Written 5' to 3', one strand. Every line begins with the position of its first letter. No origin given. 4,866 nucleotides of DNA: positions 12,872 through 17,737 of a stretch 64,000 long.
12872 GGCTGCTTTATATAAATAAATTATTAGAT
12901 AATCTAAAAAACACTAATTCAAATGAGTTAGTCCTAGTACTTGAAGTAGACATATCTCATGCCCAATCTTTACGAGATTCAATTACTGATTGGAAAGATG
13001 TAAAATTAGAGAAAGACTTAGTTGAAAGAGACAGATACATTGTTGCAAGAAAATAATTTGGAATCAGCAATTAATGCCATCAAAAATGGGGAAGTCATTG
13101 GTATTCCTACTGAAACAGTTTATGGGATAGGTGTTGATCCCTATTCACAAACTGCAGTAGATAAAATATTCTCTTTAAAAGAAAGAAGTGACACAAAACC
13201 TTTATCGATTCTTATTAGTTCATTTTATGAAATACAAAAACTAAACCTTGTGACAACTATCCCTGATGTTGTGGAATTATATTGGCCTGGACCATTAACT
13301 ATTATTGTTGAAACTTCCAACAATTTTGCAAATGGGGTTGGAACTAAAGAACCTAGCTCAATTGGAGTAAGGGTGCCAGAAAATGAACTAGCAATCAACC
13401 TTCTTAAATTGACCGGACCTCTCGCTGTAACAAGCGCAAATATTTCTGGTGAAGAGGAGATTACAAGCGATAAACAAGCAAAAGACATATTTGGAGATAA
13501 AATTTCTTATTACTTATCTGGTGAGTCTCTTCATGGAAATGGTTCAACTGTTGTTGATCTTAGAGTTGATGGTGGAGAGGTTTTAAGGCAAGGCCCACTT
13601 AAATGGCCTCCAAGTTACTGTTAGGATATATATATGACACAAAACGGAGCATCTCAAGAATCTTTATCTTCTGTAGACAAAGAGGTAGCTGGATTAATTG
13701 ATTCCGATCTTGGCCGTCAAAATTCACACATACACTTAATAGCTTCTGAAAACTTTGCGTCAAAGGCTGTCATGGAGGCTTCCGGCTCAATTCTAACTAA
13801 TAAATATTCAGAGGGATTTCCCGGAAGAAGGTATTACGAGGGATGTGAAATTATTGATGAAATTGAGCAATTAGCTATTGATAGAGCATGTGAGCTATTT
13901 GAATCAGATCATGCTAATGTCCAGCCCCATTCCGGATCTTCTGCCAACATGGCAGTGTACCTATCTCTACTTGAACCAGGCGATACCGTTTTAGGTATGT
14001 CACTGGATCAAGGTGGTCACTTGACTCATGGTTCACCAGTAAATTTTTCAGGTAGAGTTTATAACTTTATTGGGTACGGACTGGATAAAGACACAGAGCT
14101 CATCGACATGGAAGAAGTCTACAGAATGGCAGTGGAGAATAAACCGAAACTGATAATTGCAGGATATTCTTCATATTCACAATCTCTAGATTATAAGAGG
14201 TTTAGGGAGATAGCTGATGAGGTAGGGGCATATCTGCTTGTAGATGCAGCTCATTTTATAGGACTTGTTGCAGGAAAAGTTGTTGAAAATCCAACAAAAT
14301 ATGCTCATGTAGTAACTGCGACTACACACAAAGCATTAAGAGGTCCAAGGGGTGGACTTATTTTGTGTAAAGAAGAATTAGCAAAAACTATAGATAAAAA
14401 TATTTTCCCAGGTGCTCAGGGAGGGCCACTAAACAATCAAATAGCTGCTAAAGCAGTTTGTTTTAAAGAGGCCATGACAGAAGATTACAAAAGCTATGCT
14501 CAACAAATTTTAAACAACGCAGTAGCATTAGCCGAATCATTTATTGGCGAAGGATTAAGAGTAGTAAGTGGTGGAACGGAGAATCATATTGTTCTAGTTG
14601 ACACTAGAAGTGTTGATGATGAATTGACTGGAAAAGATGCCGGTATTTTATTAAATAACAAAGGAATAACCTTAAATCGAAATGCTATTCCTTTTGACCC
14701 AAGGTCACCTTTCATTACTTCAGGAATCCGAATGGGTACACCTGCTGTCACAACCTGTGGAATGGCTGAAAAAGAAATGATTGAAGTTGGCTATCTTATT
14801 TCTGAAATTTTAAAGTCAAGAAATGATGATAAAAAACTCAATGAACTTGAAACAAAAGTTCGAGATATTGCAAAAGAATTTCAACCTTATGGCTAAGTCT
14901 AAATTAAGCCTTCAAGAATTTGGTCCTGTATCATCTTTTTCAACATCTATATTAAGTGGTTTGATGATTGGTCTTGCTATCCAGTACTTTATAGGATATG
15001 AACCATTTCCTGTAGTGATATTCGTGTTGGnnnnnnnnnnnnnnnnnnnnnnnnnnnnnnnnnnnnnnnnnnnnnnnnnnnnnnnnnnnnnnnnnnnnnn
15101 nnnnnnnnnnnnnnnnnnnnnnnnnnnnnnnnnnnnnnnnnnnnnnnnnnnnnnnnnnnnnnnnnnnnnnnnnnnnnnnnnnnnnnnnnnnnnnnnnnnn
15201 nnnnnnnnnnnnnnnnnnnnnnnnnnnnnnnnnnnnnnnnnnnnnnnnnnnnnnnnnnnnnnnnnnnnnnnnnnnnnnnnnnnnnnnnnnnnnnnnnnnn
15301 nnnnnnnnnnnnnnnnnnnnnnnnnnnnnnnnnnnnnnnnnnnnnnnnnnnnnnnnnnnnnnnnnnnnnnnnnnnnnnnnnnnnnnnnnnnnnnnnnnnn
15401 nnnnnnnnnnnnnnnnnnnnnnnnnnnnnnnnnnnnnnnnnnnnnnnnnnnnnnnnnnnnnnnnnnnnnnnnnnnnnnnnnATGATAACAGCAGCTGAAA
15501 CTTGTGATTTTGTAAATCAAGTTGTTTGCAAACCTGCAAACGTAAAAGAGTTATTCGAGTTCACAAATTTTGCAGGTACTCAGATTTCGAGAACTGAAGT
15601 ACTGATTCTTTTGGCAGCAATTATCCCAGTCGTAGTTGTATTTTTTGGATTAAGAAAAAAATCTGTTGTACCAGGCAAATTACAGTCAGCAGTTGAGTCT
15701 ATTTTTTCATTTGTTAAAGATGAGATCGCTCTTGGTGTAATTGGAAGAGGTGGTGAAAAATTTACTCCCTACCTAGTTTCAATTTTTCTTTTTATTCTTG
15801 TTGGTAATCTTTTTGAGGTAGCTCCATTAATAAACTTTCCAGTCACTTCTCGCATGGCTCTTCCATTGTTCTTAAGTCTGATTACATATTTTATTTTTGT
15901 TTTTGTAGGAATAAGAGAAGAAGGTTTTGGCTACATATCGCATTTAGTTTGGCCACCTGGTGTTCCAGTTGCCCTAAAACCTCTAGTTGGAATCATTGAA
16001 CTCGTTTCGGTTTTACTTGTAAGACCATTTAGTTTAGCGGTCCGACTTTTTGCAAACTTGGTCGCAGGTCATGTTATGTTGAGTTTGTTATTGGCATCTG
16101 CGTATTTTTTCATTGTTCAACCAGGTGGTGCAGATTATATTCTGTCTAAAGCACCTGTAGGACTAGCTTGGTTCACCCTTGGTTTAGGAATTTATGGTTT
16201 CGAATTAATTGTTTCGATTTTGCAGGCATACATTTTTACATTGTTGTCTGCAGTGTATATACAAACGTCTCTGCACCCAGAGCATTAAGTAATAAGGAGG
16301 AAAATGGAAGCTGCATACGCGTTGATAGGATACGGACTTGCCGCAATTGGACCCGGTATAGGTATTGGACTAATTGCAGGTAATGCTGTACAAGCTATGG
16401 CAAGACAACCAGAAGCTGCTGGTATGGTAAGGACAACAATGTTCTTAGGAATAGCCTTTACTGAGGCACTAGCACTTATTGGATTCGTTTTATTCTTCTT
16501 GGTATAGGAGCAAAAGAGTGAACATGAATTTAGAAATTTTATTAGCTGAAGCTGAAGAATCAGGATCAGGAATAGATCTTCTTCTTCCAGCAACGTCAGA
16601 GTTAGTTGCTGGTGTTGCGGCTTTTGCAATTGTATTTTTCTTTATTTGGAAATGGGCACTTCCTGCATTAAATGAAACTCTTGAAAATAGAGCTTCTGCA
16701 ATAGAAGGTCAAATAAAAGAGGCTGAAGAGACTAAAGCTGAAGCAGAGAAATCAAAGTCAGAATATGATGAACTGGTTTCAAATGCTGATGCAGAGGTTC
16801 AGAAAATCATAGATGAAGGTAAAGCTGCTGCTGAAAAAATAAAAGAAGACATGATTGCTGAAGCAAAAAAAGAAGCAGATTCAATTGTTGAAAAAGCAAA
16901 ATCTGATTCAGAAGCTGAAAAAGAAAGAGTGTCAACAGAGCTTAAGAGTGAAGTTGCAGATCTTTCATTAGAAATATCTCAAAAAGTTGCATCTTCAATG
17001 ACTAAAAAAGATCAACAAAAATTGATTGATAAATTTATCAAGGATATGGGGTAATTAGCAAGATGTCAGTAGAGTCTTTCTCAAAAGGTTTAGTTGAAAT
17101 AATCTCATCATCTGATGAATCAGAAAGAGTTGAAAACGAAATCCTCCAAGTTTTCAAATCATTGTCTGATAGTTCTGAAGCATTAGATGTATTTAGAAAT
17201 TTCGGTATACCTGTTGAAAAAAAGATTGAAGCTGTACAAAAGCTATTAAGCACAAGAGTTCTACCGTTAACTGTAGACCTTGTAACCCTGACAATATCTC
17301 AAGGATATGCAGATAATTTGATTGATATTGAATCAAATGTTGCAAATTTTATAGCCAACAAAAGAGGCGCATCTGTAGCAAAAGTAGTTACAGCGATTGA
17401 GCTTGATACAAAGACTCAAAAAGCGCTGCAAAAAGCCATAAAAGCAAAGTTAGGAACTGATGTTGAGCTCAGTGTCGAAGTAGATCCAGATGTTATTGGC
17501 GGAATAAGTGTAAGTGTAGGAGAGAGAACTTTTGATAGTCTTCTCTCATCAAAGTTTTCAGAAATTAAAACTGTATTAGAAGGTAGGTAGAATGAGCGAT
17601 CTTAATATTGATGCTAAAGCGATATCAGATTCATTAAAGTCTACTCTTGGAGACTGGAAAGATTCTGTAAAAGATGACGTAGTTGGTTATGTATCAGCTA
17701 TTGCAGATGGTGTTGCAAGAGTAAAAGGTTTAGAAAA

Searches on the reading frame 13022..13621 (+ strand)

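Call 8: search_protein_families(library=pfam, proteins=[window:13022-13621:+], max_evalue=0.001)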
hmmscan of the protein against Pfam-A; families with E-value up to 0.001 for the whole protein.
window:13022-13621:+ (200 aa): 1 family
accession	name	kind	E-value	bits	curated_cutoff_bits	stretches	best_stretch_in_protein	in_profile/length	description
PF01300.24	Sua5_yciO_yrdC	-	1e-46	159.1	25.1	1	19-191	2-178/178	Telomere recombination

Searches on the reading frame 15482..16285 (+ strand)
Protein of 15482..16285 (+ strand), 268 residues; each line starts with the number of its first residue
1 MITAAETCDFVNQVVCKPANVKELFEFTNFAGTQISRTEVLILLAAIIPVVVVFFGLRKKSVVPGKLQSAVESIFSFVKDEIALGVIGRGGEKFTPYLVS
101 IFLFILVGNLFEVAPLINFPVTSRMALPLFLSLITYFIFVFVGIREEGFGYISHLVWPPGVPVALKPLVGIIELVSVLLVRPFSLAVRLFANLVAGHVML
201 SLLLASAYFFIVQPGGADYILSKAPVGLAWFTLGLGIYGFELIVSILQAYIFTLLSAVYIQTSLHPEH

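Call 86: search_protein_families(library=pfam, proteins=[window:15482-16285:+], max_evalue=0.00001)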
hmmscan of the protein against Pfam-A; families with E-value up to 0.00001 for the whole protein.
window:15482-16285:+ (268 aa): 1 family
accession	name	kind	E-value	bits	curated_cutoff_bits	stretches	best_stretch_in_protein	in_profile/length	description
PF00119.25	ATP-synt_A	-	8.7e-56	189.6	33.9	1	42-261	4-217/217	ATP synthase A chain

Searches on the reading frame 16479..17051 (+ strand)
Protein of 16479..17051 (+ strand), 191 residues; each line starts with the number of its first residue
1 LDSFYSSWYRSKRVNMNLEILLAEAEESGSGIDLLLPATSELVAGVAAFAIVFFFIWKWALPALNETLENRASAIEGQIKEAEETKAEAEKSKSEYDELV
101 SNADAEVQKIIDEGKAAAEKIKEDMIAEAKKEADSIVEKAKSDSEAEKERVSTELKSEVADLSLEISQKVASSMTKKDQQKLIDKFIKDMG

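Call 86: search_protein_families(library=pfam, proteins=[window:16479-17051:+], max_evalue=0.00001)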
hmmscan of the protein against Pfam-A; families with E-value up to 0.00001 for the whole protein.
window:16479-17051:+ (191 aa): 1 family
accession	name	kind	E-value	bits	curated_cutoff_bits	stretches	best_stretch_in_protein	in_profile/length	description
PF00430.23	ATP-synt_B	-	3.1e-26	92.4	28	1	43-170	3-130/132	ATP synthase B/B' CF(0)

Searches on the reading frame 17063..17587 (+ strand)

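Call 86: search_protein_families(library=pfam, proteins=[window:17063-17587:+], max_evalue=0.00001)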
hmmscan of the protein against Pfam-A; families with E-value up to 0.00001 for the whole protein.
window:17063-17587:+ (175 aa): 1 family
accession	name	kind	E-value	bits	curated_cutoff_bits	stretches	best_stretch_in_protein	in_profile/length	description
PF00213.23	OSCP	-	8.3e-26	91.5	22.3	1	7-171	6-171/172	ATP synthase delta (OSCP) subunit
